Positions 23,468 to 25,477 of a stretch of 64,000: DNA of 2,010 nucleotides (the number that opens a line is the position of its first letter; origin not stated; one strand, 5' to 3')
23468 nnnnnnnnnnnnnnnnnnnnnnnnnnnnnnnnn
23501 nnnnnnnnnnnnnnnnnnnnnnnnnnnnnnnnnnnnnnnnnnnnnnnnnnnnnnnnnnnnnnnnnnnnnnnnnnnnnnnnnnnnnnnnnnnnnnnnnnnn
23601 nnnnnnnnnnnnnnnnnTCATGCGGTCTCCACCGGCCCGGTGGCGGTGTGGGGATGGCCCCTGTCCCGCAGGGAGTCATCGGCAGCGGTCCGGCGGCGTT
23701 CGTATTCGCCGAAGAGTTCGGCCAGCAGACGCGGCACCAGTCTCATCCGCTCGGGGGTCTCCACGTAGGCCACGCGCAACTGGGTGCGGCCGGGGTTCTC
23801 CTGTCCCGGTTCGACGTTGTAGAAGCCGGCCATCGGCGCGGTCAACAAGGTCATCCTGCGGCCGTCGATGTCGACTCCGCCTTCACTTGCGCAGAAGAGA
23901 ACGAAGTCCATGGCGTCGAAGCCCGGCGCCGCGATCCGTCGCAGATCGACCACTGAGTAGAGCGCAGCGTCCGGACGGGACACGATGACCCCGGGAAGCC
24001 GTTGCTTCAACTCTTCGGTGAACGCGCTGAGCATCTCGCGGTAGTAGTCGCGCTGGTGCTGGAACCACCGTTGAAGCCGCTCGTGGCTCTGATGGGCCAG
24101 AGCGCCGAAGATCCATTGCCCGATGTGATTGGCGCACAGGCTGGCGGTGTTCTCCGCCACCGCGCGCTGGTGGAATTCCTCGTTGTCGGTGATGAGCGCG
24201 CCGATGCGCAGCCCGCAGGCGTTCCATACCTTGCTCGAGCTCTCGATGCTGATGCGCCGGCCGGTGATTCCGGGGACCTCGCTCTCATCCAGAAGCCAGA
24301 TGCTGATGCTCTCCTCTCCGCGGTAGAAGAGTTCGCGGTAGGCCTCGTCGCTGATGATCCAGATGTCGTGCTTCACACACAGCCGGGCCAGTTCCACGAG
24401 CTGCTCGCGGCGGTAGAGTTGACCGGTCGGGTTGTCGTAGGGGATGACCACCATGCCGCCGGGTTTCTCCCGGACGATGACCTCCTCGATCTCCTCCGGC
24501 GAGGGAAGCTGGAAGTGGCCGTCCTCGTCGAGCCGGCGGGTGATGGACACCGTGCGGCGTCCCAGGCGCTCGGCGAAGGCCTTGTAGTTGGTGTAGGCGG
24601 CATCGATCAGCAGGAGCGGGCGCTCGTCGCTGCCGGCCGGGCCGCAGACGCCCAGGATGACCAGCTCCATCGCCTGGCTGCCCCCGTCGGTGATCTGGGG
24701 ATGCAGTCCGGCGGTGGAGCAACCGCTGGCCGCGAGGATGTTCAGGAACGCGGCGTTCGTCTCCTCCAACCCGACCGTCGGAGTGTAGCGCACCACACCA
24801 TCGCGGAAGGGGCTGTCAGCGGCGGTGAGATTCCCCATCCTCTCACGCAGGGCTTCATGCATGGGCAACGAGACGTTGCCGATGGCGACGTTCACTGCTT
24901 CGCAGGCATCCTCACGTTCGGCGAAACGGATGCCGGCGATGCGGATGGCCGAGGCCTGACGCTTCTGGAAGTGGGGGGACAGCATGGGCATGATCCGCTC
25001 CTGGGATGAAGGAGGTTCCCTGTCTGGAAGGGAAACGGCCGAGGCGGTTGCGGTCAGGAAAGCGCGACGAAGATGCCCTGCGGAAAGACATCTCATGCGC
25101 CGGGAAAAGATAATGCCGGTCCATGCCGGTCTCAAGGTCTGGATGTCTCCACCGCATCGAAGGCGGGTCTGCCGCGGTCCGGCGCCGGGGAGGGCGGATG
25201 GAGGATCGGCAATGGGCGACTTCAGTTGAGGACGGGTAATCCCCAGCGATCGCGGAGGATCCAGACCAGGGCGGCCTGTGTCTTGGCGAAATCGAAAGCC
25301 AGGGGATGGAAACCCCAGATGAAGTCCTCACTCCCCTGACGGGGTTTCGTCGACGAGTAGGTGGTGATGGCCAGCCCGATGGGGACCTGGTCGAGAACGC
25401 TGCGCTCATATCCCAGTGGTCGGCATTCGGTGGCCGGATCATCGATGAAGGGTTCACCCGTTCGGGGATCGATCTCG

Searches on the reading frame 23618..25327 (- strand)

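Call 47: search_protein_families(library=pfam, proteins=[window:23618-25327:-], max_evalue=0.01)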
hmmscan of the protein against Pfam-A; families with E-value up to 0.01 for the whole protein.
window:23618-25327:- (569 aa): 2 families
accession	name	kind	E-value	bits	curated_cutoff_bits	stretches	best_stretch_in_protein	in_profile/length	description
PF00155.27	Aminotran_1_2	-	5.8e-25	88.7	19.7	1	180-471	37-314/361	Aminotransferase class I and II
PF12897.13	Asp_aminotransf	-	6.7e-05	22.3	27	1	229-446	117-330/421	Aspartate amino-transferase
